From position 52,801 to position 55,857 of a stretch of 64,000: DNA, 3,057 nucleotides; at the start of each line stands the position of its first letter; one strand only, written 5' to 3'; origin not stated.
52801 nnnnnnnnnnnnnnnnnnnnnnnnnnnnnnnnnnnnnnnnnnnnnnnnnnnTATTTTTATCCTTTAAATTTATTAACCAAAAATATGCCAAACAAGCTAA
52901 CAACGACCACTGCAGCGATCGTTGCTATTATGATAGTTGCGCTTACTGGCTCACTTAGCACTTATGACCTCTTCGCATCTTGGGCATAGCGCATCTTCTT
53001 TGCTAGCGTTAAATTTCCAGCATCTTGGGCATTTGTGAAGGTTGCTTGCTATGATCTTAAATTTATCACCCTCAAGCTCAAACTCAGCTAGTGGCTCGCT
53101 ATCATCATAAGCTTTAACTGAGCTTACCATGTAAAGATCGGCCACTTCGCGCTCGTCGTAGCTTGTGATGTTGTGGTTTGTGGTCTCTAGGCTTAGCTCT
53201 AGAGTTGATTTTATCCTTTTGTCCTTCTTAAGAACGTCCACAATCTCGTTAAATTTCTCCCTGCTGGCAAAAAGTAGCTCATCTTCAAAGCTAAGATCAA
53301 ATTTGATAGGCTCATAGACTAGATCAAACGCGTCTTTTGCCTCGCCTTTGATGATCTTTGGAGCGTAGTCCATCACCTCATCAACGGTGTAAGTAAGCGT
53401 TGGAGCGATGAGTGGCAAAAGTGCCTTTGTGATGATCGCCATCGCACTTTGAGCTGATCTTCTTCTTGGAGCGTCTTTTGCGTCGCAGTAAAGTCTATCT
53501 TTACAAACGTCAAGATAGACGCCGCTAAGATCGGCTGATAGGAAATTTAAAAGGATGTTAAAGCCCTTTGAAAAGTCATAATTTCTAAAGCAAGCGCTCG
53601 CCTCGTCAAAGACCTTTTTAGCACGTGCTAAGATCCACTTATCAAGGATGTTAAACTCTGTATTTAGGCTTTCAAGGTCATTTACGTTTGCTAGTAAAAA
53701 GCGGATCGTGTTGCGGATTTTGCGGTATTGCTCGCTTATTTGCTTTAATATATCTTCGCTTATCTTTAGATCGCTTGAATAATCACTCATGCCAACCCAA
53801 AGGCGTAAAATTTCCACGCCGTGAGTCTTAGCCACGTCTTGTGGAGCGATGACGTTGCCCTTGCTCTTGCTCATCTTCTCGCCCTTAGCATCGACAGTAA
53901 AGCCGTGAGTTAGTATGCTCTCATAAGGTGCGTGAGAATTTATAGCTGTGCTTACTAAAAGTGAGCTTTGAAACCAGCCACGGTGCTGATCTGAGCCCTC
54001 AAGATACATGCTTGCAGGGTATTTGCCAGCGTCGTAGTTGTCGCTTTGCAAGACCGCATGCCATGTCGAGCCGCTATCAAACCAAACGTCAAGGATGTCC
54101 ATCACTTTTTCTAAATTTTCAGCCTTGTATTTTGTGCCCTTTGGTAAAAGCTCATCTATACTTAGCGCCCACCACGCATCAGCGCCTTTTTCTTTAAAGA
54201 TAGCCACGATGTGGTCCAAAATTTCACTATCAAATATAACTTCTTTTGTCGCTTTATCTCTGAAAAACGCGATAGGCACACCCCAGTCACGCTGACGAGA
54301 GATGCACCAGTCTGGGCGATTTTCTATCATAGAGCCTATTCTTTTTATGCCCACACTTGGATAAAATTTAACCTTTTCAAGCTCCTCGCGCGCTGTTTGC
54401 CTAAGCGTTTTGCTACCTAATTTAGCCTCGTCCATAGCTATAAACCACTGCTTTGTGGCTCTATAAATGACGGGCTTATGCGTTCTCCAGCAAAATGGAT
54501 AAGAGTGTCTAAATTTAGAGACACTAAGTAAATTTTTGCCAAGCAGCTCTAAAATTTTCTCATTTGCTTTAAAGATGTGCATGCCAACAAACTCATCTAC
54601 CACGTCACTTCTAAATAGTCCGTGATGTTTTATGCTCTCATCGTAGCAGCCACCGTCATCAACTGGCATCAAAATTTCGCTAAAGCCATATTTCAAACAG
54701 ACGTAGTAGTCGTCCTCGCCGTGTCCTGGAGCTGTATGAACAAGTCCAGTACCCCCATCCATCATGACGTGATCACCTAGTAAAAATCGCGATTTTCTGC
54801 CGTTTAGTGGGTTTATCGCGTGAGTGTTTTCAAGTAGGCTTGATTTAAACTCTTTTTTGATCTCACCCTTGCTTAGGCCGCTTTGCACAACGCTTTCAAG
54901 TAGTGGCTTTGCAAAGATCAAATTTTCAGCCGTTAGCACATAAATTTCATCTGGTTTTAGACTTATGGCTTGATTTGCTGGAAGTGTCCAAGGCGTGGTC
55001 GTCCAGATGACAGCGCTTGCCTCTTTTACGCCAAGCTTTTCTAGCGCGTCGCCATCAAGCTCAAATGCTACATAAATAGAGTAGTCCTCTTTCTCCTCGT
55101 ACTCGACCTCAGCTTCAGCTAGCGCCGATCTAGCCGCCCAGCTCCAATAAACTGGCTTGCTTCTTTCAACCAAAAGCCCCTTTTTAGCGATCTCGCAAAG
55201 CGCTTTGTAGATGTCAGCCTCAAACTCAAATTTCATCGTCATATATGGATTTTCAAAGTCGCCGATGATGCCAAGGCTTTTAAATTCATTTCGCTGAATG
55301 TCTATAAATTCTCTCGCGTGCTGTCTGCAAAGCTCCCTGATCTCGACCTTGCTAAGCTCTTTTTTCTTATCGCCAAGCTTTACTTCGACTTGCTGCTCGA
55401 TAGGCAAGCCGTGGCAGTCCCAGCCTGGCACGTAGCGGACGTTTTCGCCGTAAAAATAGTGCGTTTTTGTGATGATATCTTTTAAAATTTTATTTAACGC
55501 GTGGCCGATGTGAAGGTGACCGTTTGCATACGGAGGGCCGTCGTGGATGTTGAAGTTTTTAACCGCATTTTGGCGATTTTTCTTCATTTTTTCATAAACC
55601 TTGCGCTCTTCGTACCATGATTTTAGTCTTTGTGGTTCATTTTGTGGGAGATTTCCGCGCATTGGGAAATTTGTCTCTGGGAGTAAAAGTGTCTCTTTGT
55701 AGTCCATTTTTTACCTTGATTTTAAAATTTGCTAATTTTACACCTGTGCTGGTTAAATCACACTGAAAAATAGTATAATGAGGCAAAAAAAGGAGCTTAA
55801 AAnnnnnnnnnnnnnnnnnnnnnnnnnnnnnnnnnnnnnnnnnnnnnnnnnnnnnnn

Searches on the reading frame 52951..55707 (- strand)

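Call 103: search_protein_families(library=pfam, proteins=[window:52951-55707:-], max_evalue=0.00001)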
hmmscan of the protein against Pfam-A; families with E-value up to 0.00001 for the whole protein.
window:52951-55707:- (918 aa): 6 families
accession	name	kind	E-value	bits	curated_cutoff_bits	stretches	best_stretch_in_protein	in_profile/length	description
PF00133.28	tRNA-synt_1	-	4e-148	494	22.7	1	28-650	3-414/414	tRNA synthetases class I (I, L, M and V)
PF09334.17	tRNA-synt_1g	-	3.7e-22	79.1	20.1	1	59-240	8-177/391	tRNA synthetases class I (M)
PF08264.19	Anticodon_1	-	7.7e-19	68.5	25.1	1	689-840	1-146/148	Anticodon-binding domain of tRNA ligase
PF01406.26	tRNA-synt_1e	-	1.3e-09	38.3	27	1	593-657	235-299/301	tRNA synthetases class I (C) catalytic domain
PF01921.24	tRNA-synt_1f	-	8e-09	35.3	27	1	573-669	243-340/360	tRNA synthetases class I (K)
PF13603.12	tRNA-synt_1_2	-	1.5e-06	28.3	25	1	234-351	25-145/185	Leucyl-tRNA synthetase, editing domain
